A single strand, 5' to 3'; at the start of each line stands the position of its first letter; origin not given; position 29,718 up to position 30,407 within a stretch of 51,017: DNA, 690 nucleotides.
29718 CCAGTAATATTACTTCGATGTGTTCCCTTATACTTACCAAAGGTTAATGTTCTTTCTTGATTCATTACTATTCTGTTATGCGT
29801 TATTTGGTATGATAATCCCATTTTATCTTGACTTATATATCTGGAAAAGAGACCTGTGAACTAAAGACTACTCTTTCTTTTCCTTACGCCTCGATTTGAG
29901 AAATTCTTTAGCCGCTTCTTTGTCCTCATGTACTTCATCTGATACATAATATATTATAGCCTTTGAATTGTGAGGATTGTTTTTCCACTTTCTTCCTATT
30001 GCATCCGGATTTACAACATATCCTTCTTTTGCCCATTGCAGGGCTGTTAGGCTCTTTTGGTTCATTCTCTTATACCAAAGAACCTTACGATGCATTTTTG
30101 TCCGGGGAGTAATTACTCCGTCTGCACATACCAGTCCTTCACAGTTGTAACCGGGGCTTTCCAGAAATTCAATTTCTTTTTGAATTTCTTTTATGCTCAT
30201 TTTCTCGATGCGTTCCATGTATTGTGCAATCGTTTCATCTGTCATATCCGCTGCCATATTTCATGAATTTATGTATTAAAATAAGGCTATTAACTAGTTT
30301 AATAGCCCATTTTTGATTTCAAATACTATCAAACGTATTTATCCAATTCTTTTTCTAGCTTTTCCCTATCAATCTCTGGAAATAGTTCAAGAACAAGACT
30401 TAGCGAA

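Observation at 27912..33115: Leading-region-like island: run of at least 10 co-oriented small unknown ORFs plus an ArdC-like gene, driven by repeated type C promoter modules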

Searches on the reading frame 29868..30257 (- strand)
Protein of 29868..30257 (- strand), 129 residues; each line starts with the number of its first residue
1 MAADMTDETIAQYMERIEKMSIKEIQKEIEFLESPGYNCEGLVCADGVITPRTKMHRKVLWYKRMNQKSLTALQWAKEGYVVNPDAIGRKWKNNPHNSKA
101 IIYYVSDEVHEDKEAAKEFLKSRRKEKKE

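Call 14: search_protein_families(library=pfam, max_evalue=0.1, proteins=[window:29868-30257:-])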
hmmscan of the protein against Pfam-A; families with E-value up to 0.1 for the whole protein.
window:29868-30257:- (129 aa): 1 family
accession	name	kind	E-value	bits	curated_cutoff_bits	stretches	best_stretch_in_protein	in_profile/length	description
PF13343.11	SBP_bac_6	-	0.032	14.1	24.6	1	61-117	158-215/245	Bacterial extracellular solute-binding protein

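Call 15: search_protein_families(library=phrogs, max_evalue=0.01, proteins=[window:29868-30257:-])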
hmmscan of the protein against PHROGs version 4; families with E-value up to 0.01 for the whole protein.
window:29868-30257:- (129 aa): 0 families

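Call 16: search_protein_families(library=ncbifam, max_evalue=0.01, proteins=[window:29868-30257:-])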
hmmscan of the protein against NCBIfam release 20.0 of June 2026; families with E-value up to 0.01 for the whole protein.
window:29868-30257:- (129 aa): 1 family
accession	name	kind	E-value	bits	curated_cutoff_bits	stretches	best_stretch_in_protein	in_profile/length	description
NF005637.0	PRK07396.1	equivalog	0.0032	16.9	380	1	51-118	194-260/273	1,4-dihydroxy-2-naphthoyl-CoA synthase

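Call 36: find_homologous_proteins(query=window:29868-30257:-, max_evalue=0.001)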
Query window:29868-30257:- (129 aa): 72 proteins with E <= 0.001 among 77 candidates.
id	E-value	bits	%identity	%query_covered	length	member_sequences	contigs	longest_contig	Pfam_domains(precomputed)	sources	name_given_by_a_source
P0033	2.1e-82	291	87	100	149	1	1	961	-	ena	-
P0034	4.1e-80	284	99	100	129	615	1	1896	-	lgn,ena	-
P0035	5.8e-78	277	98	100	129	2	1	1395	-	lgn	-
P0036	6.5e-78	277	96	99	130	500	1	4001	-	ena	-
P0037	4.9e-76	271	94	100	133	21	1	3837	-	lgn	-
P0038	1.0e-70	253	90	98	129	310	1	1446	-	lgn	-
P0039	1.4e-70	253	96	91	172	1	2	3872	-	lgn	-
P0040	1.7e-70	253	89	98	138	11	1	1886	-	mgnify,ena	mgnify:FL=1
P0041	2.5e-70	252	88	98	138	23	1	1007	-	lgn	-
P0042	2.9e-70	252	98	90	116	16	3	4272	-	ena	-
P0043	4.8e-70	251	94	91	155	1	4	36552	-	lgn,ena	-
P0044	2.5e-69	249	86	98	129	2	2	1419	-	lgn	-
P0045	1.3e-68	247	87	98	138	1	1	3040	-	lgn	-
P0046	3.0e-68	245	90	96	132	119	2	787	-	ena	-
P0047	5.5e-68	245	89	96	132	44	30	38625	-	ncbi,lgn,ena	-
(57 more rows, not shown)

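Call 48: predict_structure(alignment_id=A2)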
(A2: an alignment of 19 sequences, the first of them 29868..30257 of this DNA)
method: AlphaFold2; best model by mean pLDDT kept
length: 129 residues; sequences in the alignment: 19
mean_pLDDT: 77.0   pTM: 0.50
mean pLDDT of the five models: 77.0, 68.2, 66.9, 66.8, 62.2
residues with pLDDT >= 90: 2; 70-90: 102; 50-70: 19; < 50: 6
segments of 3 or more residues with pLDDT < 50: 92-94
pLDDT, mean of each block of 10 residues (from residue 1): 79 87 83 79 86 83 67 81 77 52 76 84 68
secondary structure, 60 per line:
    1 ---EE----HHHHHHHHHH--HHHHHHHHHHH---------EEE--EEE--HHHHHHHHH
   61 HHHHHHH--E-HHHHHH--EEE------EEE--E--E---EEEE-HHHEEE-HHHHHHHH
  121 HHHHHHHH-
elements in order: H10-19 H22-32 E42-44 E47-49 H52-67 H72-77 E80-82 E89-91 E101-104 E109-111 H113-128

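Call 79: search_protein_representatives(alignment_id=A2)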
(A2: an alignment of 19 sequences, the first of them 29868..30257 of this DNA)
Query: 19 sequences, 129 profile positions. Proteins with E-value up to 0.001 (for the whole library): 103; up to 1e-10: 30; up to 1e-30: 6. The best 103 are listed.
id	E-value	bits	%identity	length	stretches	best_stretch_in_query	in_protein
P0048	1.8e-70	251.0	-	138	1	1-128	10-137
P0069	1.0e-45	171.0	-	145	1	1-98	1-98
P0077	9.2e-44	164.7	-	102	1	30-129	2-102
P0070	1.3e-43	164.2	-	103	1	1-81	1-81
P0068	1.3e-43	164.2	-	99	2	57-129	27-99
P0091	7.3e-33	129.4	-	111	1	1-69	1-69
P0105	3.7e-25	104.5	-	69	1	1-54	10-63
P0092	4.2e-22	94.6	-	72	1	1-49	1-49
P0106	1.3e-19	86.6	-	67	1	77-128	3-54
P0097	1.7e-19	86.2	-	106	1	68-128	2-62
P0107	1.2e-18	83.4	-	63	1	1-44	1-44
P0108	1.6e-18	83.1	-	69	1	17-70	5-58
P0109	6.2e-18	81.1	-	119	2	69-128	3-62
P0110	1.2e-17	80.2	-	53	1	1-42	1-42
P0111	6.4e-16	74.6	-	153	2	66-126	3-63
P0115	4.6e-14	68.6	-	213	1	63-127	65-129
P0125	1.0e-10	57.8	-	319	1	69-126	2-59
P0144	1.3e-06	44.6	-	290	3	48-122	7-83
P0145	1.4e-06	44.5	-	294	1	71-128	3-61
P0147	1.6e-06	44.3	-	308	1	69-120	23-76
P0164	6.6e-05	39.0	-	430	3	62-127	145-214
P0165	8.6e-05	38.6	-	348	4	70-122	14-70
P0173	2.0e-04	37.4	-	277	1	60-126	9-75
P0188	5.0e-04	36.2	-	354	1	69-127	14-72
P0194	9.3e-04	35.3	-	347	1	74-128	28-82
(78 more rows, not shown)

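Call 80: search_protein_families(library=pfam, max_evalue=0.01, proteins=[P0125, P0145, P0147, P0188, P0194, P0164, P0165, P0144, P0173, P0115])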
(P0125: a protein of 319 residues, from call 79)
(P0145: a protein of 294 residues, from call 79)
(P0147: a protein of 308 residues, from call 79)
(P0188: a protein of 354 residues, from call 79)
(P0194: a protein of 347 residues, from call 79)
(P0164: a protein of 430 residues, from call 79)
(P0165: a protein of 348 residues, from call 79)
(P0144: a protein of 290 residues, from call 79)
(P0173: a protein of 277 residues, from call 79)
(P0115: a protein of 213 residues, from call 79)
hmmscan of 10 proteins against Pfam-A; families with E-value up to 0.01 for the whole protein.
P0125 (319 aa): 1 family
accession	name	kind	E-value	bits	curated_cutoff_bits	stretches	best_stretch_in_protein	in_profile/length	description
PF00929.31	RNase_T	-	9.5e-09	36.4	24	1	119-298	1-160/164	Exonuclease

P0145 (294 aa): 2 families
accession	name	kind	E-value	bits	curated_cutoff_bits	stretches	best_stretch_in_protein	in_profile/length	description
PF00929.31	RNase_T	-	2e-12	48.4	24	1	123-281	1-162/164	Exonuclease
PF13482.12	RNase_H_2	-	0.0015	18.9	22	1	125-292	3-140/165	RNase_H superfamily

P0147 (308 aa): 3 families
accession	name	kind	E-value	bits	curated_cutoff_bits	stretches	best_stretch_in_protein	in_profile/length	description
PF00929.31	RNase_T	-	5.8e-16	59.9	24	1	141-301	1-164/164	Exonuclease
PF13482.12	RNase_H_2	-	0.0011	19.3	22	1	143-250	3-94/165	RNase_H superfamily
PF18136.6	DNApol_Exo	-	0.0054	16.4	26.7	0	209-273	122-186/282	DNA mitochondrial polymerase exonuclease domain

P0188 (354 aa): 2 families
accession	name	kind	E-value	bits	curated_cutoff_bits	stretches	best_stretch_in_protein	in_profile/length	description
PF00929.31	RNase_T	-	7.8e-15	56.2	24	1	105-281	1-160/164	Exonuclease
PF13482.12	RNase_H_2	-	5.8e-05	23.5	22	0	106-208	2-78/165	RNase_H superfamily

P0194 (347 aa): 1 family
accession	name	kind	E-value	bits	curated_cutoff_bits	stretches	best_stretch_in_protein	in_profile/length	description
PF00929.31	RNase_T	-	8.8e-07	30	24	1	114-244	1-122/164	Exonuclease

P0164 (430 aa): 1 family
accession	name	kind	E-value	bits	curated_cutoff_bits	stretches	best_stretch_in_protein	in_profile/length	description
PF00929.31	RNase_T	-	1.8e-13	51.8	24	1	246-415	1-160/164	Exonuclease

P0165 (348 aa): 1 family
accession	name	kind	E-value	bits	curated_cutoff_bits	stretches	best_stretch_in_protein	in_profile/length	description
PF24210.1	T4_RIIA1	-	0.0048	17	27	0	49-74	23-48/67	RIIA.1-like protein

P0144 (290 aa): 1 family
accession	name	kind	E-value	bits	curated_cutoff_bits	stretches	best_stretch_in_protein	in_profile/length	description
PF08401.16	ArdcN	-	0.0025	18.5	22.6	0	167-234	67-111/123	N-terminal domain of anti-restriction factor ArdC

P0173 (277 aa): 1 family
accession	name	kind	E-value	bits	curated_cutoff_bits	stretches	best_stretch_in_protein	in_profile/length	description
PF00929.31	RNase_T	-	4.9e-05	24.4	24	1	108-248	7-152/164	Exonuclease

P0115 (213 aa): 0 families

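Call 82: find_encoding_contigs(protein=P0125, flank=8000, max_places=3)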
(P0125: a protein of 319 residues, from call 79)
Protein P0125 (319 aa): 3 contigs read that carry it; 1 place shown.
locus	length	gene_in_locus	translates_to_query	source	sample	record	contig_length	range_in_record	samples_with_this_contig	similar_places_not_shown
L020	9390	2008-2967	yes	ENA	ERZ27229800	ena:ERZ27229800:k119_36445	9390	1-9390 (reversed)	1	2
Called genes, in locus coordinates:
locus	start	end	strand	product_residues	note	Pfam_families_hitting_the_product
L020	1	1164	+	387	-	?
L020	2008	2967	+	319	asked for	PF00929:RNase_T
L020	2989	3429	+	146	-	-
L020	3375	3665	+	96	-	PF12844:HTH_19 (weak), PF01381:HTH_3, PF13443:HTH_26, PF13560:HTH_31 (weak)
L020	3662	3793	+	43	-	-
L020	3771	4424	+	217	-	-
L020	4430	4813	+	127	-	-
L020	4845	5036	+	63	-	-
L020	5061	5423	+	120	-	-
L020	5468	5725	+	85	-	-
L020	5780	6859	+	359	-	PF13149:Mfa_like_1 (weak)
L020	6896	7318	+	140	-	-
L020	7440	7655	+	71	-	-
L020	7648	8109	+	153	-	-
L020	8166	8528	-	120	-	-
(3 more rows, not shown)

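Call 83: find_encoding_contigs(protein=P0147, flank=8000, max_places=3)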
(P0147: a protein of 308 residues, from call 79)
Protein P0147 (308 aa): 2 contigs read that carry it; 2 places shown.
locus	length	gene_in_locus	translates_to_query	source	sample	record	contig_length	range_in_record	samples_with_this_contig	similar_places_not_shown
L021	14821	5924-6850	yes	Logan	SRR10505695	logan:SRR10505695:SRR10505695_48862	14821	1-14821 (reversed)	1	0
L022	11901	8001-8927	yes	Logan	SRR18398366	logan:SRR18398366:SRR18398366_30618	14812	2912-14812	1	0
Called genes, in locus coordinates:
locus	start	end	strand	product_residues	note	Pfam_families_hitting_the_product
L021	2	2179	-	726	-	?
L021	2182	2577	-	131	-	-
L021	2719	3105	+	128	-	PF11114:Minor_capsid_2 (weak)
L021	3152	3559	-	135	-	-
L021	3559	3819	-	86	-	-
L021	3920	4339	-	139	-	-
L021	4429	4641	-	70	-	-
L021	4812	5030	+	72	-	-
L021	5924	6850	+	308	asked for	PF00929:RNase_T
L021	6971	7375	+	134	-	-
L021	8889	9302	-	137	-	-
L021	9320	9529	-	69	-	-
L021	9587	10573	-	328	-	-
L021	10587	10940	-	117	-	-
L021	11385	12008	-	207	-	-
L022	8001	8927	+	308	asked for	PF00929:RNase_T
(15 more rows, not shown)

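Call 91: search_protein_families(library=padloc, max_evalue=0.01, proteins=[window:29868-30257:-])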
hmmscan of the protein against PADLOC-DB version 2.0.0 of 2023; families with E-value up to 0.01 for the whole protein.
window:29868-30257:- (129 aa): 0 families
